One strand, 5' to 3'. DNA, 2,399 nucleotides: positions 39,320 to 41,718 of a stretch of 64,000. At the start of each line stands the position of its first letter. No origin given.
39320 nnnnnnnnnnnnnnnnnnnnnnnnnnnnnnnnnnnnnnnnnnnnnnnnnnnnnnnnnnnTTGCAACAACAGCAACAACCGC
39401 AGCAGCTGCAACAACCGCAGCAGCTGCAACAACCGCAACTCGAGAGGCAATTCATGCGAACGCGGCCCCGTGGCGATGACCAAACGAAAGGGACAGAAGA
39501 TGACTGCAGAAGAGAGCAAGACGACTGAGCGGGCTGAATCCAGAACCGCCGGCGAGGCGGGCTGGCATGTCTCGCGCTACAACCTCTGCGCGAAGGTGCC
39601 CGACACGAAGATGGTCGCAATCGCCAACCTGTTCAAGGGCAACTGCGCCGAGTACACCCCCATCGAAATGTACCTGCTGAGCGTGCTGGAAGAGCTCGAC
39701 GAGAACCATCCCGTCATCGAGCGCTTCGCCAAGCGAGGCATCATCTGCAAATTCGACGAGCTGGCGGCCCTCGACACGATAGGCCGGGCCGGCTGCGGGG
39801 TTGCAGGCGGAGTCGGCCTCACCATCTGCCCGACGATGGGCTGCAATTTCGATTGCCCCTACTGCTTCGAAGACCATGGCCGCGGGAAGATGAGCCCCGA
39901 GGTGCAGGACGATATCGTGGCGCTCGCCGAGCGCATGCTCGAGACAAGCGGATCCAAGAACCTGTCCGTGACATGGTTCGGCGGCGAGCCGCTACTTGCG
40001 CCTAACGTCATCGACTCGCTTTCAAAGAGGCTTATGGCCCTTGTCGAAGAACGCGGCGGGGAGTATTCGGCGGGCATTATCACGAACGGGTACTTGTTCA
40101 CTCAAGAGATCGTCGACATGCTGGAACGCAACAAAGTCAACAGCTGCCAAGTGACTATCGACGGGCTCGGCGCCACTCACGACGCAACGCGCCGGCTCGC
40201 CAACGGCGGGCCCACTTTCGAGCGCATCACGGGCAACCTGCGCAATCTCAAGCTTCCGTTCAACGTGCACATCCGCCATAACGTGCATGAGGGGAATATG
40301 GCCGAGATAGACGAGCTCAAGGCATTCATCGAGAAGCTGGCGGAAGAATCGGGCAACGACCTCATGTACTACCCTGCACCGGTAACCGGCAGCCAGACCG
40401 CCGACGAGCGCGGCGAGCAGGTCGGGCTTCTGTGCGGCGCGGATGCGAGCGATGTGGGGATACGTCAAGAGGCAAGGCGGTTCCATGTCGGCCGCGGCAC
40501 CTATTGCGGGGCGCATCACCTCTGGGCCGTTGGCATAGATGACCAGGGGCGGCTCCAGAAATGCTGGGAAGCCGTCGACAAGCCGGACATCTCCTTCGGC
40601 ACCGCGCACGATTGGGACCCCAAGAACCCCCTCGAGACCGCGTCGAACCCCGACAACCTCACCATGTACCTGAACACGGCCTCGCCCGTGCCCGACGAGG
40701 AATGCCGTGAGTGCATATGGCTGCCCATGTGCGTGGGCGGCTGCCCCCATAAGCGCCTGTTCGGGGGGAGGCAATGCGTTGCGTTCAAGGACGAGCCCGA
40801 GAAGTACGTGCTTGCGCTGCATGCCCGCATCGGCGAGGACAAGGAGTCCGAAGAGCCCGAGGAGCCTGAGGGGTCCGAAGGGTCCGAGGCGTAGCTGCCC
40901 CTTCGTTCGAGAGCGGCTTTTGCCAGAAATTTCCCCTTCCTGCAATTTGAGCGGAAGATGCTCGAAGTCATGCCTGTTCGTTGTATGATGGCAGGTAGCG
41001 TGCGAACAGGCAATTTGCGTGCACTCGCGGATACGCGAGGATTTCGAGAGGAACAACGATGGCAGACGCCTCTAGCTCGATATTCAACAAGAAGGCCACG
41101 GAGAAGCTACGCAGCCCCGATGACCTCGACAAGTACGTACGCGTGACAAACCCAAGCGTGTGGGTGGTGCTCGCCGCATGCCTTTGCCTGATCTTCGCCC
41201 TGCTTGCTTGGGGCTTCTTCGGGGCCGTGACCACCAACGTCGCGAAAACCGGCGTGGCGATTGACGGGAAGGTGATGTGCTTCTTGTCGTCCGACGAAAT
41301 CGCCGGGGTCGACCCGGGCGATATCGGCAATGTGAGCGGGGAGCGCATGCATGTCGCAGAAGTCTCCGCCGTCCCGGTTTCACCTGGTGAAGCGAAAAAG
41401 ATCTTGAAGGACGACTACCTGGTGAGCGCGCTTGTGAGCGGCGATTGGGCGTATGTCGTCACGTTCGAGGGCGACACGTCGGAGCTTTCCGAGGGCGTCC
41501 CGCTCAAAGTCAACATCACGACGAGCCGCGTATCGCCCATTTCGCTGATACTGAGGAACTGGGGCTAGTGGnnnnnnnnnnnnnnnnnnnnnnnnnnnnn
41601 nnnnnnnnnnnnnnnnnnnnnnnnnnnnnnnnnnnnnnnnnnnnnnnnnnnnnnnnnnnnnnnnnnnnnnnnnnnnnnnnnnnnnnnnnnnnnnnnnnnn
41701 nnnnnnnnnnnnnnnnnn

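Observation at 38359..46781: Convergent two-operon RiPP locus: Nif11-type precursor, rSAM/SPASM maturase, NHLM-type C39 export trio, plus idi and an unknown 339-aa protein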

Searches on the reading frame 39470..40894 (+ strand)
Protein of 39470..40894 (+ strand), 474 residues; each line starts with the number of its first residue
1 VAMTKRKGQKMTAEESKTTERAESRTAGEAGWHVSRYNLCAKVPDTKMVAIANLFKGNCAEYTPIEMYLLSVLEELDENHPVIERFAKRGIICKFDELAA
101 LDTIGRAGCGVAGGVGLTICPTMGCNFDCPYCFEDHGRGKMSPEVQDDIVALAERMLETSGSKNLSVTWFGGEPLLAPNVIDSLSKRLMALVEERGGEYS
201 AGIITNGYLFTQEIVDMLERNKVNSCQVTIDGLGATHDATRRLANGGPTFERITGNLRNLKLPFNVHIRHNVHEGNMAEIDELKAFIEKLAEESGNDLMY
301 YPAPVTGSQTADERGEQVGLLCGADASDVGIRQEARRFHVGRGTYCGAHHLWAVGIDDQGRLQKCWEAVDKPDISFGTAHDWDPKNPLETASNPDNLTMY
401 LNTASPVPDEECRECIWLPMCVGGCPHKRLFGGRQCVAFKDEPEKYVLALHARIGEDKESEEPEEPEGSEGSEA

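Call 3: search_protein_families(library=pfam, proteins=[window:39470-40894:+], max_evalue=0.01)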
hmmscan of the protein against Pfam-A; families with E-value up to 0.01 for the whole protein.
window:39470-40894:+ (474 aa): 2 families
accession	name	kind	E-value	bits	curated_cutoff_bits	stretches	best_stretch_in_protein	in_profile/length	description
PF04055.27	Radical_SAM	-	1.4e-17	64.8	29.5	1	120-265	2-142/166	Radical SAM superfamily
PF13353.11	Fer4_12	-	1.1e-06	29.4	22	1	122-235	12-118/137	4Fe-4S single cluster domain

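Call 4: search_protein_families(library=ncbifam, proteins=[window:39470-40894:+], max_evalue=0.01)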
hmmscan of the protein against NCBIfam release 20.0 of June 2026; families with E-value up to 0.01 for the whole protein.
window:39470-40894:+ (474 aa): 71 families (the best 25 are shown)
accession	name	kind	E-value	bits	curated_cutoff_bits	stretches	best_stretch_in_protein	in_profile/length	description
TIGR04463.1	rSAM_vs_C_rich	equivalog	1.1e-59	202.3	525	1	53-432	16-401/438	TIGR04463 family radical SAM/SPASM RiPP maturase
TIGR04334.1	rSAM_Clo7bot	equivalog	5.5e-57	193.3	600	2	34-288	2-263/440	radical SAM/SPASM domain Clo7bot peptide maturase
NF038107.1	rSAM_NF038107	equivalog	9.6e-45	153.2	600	1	34-426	3-401/444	Cys-every-fifth radical SAM/SPASM peptide maturase CefB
NF052473.1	rSAM_FlmE_OhkG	exception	1.3e-40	139.5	500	2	113-283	96-272/481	FlmE/OhkG family radical SAM/SPASM peptide maturase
TIGR04280.1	geopep_mat_rSAM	hypoth_equivalog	1.1e-33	116.9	400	1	118-429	87-396/428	geopeptide radical SAM maturase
NF047865.1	rSAM_PapB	equivalog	1.1e-32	113.5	340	2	117-280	5-168/330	PapB family radical SAM/SPASM ranthipeptide maturase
NF041298.1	rSAM_mat_DynA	equivalog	3e-21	75.8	450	1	119-289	5-176/356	dynobactin maturation radical SAM/SPASM protein DynA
TIGR04064.1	rSAM_nif11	equivalog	3.1e-21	75.6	518.7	1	122-266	85-230/459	nif11-like peptide radical SAM maturase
TIGR03906.1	quino_hemo_SAM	equivalog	6.8e-21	74.4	453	2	122-260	101-241/467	quinohemoprotein amine dehydrogenase maturation protein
NF041707.1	rSAM_YhhB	equivalog_domain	6.9e-19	68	445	1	125-282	12-171/369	cyclophane-forming radical SAM/SPASM peptide maturase YhhB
TIGR03974.1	rSAM_six_Cys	equivalog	5.5e-18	65.1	425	1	123-260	105-244/451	thioether cross-link-forming SCIFF peptide maturase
TIGR03942.1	sulfatase_rSAM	equivalog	2.5e-17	63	349.45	2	123-282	9-171/363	anaerobic sulfatase maturase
TIGR04083.1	rSAM_pep_methan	hypoth_equivalog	4.6e-16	58.7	300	2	118-241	3-121/376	TIGR04083 family peptide-modifying radical SAM enzyme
TIGR04068.1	rSAM_ocin_clost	equivalog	6.7e-15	54.9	500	1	118-267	87-239/462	Cys-rich peptide radical SAM maturase CcpM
TIGR03978.1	rSAM_paired_1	equivalog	9e-15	54.4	370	1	119-260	87-227/466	His-Xaa-Ser system radical SAM maturase HxsB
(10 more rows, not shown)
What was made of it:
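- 39500..40894 (+): Radical SAM/SPASM peptide maturase. It is predicted to cross-link the Cys-rich core, most likely through thioethers. The best full-length relatives are RiPP maturase families (TIGR04463, Clo7bot, CefB, PapB), all below equivalog cut-offs (calls 3, 4).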

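Call 40: search_solved_structures(query=window:39470-40894:+, max_evalue=0.001)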
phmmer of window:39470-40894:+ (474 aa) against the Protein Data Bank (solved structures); distinct sequences matched with E-value up to 0.001: 6.
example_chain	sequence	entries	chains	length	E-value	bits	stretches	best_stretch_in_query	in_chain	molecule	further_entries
5wgg_A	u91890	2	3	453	3.3e-09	39.1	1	120-255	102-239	Radical SAM domain protein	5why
4k37_A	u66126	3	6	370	2.3e-08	36.4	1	119-266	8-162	Anaerobic sulfatase-maturating enzyme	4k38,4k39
4k36_A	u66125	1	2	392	2.8e-08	36.1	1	119-266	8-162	Anaerobic sulfatase-maturating enzyme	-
6efn_A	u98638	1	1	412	4.7e-05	25.4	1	116-282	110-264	Sporulation killing factor maturation protein SkfB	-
8vpo_A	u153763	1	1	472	0.00031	22.8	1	123-237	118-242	Radical SAM core domain-containing protein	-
6c8v_A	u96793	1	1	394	0.00052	22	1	113-282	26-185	Coenzyme PQQ synthesis protein E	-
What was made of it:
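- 39500..40894 (+): The closest solved structure is CteB 5wgg (E 3e-9) (call 40).
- The nearest relatives are Cys-rich-peptide and thioether maturases, including CteB and PapB-type families (calls 4, 40).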

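Call 42: find_homologous_proteins(query=window:39500-40894:+)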
Query window:39500-40894:+ (464 aa): 1309 proteins with E <= 0.001 among 8000 candidates; the best 120 are listed.
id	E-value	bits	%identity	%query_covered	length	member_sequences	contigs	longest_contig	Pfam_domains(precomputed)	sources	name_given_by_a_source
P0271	0.0e+0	1077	98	100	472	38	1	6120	PF04055.28,PF13353.12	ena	-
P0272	1.7e-256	869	80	97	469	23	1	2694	PF04055.28,PF13353.12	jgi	-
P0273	2.5e-255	866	78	100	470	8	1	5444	PF04055.28,PF13353.12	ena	-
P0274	2.2e-254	863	79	97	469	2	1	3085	PF04055.28,PF13353.12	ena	-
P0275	4.4e-254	862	81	94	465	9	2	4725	PF04055.28,PF13353.12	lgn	-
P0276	3.7e-253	858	78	97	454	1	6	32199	PF04055.28,PF13353.12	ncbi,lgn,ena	-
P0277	1.5e-252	857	78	97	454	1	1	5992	PF04055.28,PF13353.12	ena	-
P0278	8.6e-252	854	77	100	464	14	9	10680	PF04055.28,PF13353.12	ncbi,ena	-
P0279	1.4e-251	853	79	97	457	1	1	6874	PF04055.28,PF13353.12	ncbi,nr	ncbi:MAG: radical SAM protein [Eggerthellaceae bacterium]|nr:radical SAM protein [Eggerthellaceae ba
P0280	1.5e-251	853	80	95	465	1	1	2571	PF04055.28,PF13353.12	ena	-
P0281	1.7e-251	853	78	96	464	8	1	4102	PF04055.28,PF13353.12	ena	-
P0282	3.0e-251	852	77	98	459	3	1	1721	PF04055.28,PF13353.12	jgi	-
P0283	3.4e-251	852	79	97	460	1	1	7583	PF04055.28,PF13353.12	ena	-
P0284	1.4e-250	850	78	96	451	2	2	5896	PF04055.28,PF13353.12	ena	-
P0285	2.7e-250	849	78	97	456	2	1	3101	PF04055.28,PF13353.12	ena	-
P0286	4.0e-250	849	78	96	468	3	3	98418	PF04055.28,PF13353.12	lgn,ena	-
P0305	2.3e-245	833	76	97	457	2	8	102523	PF04055.28,PF13353.12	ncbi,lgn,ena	-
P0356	4.4e-240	815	77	94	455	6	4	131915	PF04055.28,PF13353.12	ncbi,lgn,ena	-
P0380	2.6e-237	806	75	95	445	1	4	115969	PF04055.28,PF13353.12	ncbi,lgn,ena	-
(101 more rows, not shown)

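Call 43: find_encoding_contigs(protein=P0286, flank=10000, max_places=1)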
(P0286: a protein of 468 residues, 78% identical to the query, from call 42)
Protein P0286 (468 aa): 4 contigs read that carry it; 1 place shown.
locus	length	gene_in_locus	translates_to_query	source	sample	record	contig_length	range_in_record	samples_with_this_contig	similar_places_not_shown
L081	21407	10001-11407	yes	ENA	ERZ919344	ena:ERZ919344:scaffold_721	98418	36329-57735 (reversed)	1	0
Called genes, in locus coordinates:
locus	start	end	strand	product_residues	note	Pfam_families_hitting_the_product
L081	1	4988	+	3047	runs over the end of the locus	PF00501:AMP-binding, PF00550:PP-binding, PF00668:Condensation, PF00501:AMP-binding, PF00550:PP-binding, PF00668:Condensation, PF00501:AMP-binding, PF01073:3Beta_HSD, +8 more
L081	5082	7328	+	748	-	PF07228:SpoIIE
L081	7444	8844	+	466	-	PF00171:Aldedh, PF05893:LuxC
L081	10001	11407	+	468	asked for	PF13353:Fer4_12 (weak), PF04055:Radical_SAM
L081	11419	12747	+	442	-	PF04055:Radical_SAM, PF13353:Fer4_12 (faint)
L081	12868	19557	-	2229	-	PF00501:AMP-binding, PF13193:AMP-binding_C, PF00668:Condensation, PF00501:AMP-binding, PF01073:3Beta_HSD, PF01370:Epimerase, PF04321:RmlD_sub_bind, PF07993:NAD_binding_4, +3 more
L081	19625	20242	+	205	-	-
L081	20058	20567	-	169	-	-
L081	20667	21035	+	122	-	-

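Call 44: find_encoding_contigs(protein=P0305, flank=10000, max_places=1)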
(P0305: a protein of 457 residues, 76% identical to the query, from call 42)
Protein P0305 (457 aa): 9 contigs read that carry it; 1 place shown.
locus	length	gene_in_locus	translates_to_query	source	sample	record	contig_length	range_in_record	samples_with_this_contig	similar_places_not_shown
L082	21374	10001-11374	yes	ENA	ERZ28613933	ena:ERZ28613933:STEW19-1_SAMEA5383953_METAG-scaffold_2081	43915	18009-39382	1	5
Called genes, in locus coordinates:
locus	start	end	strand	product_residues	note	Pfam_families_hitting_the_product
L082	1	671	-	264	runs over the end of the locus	PF00702:Hydrolase (faint), PF05116:S6PP (faint), PF08282:Hydrolase_3, PF12710:HAD (faint)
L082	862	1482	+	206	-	PF03358:FMN_red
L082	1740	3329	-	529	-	PF00128:Alpha-amylase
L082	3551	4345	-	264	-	PF01661:Macro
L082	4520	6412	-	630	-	PF00664:ABC_membrane, PF00005:ABC_tran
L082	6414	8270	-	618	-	PF00664:ABC_membrane, PF00005:ABC_tran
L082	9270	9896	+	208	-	PF28474:DUF8412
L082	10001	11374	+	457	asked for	PF04055:Radical_SAM, PF13353:Fer4_12 (weak)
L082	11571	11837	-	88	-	-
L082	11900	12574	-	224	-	-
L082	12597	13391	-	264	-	PF00376:MerR, PF13411:MerR_1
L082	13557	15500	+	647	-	PF00724:Oxidored_FMN, PF01266:DAO (faint), PF03486:HI0933_like (weak), PF07992:Pyr_redox_2, PF01593:Amino_oxidase (faint), PF13450:NAD_binding_8, PF13738:Pyr_redox_3 (faint), PF00070:Pyr_redox (weak)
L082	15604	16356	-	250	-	-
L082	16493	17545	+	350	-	PF00248:Aldo_ket_red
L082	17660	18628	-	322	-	PF00702:Hydrolase, PF13419:HAD_2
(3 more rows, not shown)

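Call 45: find_encoding_contigs(protein=P0356, flank=10000, max_places=1)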
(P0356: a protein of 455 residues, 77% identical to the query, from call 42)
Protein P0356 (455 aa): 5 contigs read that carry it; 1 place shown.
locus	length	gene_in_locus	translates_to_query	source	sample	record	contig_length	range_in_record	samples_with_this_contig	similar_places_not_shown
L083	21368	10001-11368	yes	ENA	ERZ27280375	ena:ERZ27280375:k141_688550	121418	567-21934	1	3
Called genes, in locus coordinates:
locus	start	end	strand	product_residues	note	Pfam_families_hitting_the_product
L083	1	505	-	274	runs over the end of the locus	PF12784:PDDEXK_2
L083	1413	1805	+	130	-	-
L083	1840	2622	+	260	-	PF00005:ABC_tran, PF13304:AAA_21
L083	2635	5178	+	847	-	PF16962:ABC_export, PF02517:Rce1-like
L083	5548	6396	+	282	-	PF01261:AP_endonuc_2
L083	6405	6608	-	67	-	-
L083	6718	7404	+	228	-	PF00532:Peripla_BP_1, PF13407:Peripla_BP_4, PF13377:Peripla_BP_3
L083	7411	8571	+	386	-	PF00990:GGDEF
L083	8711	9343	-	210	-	PF12710:HAD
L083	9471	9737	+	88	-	-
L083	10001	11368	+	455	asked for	PF04055:Radical_SAM, PF13353:Fer4_12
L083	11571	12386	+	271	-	PF00702:Hydrolase, PF05116:S6PP (faint), PF08282:Hydrolase_3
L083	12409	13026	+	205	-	-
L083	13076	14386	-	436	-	PF00990:GGDEF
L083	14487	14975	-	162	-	-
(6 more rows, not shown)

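Call 46: find_encoding_contigs(protein=P0380, flank=10000, max_places=1)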
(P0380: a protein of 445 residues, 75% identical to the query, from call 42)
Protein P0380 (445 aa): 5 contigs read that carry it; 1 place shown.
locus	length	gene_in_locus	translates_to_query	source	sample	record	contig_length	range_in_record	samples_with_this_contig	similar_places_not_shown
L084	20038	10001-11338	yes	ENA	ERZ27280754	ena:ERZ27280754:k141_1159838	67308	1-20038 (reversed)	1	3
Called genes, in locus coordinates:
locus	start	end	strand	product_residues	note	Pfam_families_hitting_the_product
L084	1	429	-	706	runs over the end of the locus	PF02743:dCache_1, PF22673:MCP-like_PDC_1 (weak), PF07228:SpoIIE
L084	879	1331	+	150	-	PF03413:PepSY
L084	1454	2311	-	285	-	PF03631:Virul_fac_BrkB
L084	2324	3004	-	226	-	PF13302:Acetyltransf_3, PF00583:Acetyltransf_1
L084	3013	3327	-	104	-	-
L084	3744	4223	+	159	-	-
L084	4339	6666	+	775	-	-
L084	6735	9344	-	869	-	PF00270:DEAD (weak), PF04851:ResIII (faint), PF06733:DEAD_2, PF13307:Helicase_C_2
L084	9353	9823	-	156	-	PF00583:Acetyltransf_1, PF13673:Acetyltransf_10 (weak), PF13508:Acetyltransf_7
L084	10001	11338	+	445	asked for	PF04055:Radical_SAM, PF13353:Fer4_12 (weak)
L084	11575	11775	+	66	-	-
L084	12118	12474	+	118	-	-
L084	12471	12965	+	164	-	PF13470:PIN_3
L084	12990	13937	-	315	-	PF04015:DUF362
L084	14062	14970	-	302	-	PF05448:AXE1 (faint), PF01738:DLH (weak), PF12146:Hydrolase_4, PF00561:Abhydrolase_1 (weak), PF12697:Abhydrolase_6 (weak), PF00326:Peptidase_S9, PF07859:Abhydrolase_3 (weak), PF00561:Abhydrolase_1 (weak), +3 more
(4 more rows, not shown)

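Call 82: predict_structure(alignment_id=A3)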
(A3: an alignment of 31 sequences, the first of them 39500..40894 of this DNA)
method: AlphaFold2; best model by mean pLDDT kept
length: 464 residues; sequences in the alignment: 31
mean_pLDDT: 51.6   pTM: 0.47
mean pLDDT of the five models: 51.6, 49.7, 48.2, 47.8, 46.5
residues with pLDDT >= 90: 32; 70-90: 78; 50-70: 100; < 50: 254
segments of 3 or more residues with pLDDT < 50: 1-22, 25-27, 44-47, 84-103, 113-129, 149-151, 225-237, 294-434, 444-464
pLDDT, mean of each block of 10 residues (from residue 1): 37 46 51 73 51 69 62 61 42 29 50 39 38 56 50 67 64 89 88 74 92 80 48 46 85 81 61 85 88 44 33 30 28 26 34 32 28 36 33 28 28 32 36 48 47 38 34
secondary structure, 60 per line:
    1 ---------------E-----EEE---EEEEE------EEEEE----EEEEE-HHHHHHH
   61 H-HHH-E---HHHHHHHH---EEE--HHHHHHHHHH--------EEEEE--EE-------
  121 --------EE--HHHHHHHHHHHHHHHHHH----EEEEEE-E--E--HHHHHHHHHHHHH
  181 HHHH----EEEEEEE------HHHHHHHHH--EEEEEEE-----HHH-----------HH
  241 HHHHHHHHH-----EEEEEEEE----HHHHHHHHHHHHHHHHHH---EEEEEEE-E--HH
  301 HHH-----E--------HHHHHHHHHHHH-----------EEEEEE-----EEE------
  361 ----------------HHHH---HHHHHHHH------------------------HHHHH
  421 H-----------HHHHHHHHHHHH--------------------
elements in order: E22-24 E28-32 E39-43 E48-52 H54-61 H71-78 E82-84 H87-96 E105-109 H133-150 E155-160 H168-184 E189-195 H202-210 E213-219 H239-249 E255-262 H267-284 E288-294 H299-303 H318-329 E341-346 E352-354 H377-380 H384-391 H416-421 H433-444
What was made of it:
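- Checked: The AF2 model was poor (pLDDT 51.6, call 82).
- Tried and rejected: The AF2 model of the rSAM, built from a shallow alignment at 72-78% identity, was poor (pLDDT 51.6, call 82).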

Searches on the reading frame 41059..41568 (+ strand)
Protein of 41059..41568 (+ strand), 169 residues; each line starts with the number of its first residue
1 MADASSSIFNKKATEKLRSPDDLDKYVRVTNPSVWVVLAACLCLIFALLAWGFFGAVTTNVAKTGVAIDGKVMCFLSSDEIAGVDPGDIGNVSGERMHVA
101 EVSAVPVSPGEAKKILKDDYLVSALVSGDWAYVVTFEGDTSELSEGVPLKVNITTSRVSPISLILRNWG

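Call 3: search_protein_families(library=pfam, proteins=[window:41059-41568:+], max_evalue=0.01)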
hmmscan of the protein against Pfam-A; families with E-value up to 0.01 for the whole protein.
window:41059-41568:+ (169 aa): 0 families

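Call 4: search_protein_families(library=ncbifam, proteins=[window:41059-41568:+], max_evalue=0.01)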
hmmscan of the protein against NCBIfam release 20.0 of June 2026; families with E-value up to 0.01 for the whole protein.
window:41059-41568:+ (169 aa): 1 family
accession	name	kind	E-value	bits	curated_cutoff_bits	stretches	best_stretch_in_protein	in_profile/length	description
TIGR03794.1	NHLM_micro_HlyD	equivalog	2.5e-13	49.7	156.2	1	16-75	1-60/421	NHLP bacteriocin system secretion protein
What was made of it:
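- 41059..41568 (+): Short (169 aa) NHLM-type HlyD-family secretion protein. The hit to TIGR03794 covers only the N-terminal 60 profile positions (call 4).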
